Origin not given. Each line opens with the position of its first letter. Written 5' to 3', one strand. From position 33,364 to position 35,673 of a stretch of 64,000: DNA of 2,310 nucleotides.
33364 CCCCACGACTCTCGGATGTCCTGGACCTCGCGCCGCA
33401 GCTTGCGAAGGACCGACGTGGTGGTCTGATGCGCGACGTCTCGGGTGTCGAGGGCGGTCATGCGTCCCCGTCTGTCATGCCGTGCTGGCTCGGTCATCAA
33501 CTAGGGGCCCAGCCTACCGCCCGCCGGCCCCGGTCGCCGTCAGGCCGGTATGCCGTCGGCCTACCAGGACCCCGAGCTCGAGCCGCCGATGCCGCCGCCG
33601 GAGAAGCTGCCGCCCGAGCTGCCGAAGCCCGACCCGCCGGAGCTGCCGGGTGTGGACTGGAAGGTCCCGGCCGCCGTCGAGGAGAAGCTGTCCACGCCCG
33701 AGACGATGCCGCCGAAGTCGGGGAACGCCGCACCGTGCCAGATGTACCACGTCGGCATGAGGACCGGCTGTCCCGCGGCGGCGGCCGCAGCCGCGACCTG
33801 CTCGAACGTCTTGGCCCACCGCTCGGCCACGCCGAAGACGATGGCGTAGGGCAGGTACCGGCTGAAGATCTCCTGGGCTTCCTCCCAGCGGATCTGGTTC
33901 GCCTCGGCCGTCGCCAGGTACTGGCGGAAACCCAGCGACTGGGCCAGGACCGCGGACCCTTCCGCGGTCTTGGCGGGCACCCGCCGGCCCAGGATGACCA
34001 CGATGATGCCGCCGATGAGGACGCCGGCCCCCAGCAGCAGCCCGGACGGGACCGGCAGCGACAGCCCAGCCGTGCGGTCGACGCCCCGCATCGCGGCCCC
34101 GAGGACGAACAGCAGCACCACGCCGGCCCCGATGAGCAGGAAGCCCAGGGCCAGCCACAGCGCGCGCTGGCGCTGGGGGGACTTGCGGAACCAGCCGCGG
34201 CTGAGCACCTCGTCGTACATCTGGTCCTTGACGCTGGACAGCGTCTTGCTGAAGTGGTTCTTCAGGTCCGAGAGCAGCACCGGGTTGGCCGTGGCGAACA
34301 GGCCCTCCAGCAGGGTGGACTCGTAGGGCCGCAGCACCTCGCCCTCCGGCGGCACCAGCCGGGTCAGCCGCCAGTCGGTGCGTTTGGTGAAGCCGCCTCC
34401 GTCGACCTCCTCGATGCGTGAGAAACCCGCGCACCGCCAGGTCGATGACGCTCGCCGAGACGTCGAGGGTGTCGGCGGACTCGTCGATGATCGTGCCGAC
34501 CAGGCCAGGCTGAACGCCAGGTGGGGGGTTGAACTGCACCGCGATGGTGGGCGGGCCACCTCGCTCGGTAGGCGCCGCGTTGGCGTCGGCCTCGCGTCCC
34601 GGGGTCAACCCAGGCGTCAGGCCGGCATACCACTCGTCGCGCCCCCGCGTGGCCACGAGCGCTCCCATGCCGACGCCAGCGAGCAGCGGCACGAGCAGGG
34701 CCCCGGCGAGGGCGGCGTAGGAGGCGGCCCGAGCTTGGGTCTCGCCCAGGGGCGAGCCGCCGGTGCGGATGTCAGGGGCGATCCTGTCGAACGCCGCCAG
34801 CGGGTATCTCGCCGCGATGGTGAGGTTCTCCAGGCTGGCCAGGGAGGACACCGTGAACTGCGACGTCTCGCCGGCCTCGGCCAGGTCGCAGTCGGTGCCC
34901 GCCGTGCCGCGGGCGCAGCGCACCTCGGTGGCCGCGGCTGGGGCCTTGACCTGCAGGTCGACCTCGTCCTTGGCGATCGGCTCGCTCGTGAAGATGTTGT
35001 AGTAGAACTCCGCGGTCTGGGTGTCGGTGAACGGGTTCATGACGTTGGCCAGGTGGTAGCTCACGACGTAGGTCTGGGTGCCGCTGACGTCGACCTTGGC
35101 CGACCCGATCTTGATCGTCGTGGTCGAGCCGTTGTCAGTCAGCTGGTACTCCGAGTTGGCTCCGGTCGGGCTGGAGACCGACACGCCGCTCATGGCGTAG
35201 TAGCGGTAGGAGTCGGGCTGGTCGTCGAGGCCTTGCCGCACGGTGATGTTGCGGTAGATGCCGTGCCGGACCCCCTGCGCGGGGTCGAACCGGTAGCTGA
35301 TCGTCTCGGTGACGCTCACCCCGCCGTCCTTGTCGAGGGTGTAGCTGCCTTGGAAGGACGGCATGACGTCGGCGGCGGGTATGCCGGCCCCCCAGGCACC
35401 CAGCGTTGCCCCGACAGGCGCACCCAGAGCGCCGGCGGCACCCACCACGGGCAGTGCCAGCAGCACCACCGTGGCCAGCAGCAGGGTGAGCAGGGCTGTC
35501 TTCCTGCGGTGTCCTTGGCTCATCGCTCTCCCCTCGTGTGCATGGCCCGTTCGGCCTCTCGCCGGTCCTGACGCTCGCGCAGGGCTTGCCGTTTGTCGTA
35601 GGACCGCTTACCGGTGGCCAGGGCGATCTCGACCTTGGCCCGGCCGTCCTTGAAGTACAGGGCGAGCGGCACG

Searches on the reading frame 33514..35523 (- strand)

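Call 8: search_protein_families(library=ncbifam, proteins=[window:33514-35523:-])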
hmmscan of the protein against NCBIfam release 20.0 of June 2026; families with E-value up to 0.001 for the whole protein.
window:33514-35523:- (669 aa): 0 families

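Call 22: search_protein_families(library=pfam, proteins=[window:33514-35523:-])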
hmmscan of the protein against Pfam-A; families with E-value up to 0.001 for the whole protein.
window:33514-35523:- (669 aa): 2 families
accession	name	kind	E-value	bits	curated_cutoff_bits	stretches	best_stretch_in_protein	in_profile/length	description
PF09972.14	DUF2207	-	9.4e-21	75.2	24.4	1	55-238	3-170/172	Predicted membrane protein (DUF2207) N-terminal domain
PF20990.2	DUF2207_C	-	0.00086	19.5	33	0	332-377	7-53/247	Predicted membrane protein (DUF2207) C-terminal domain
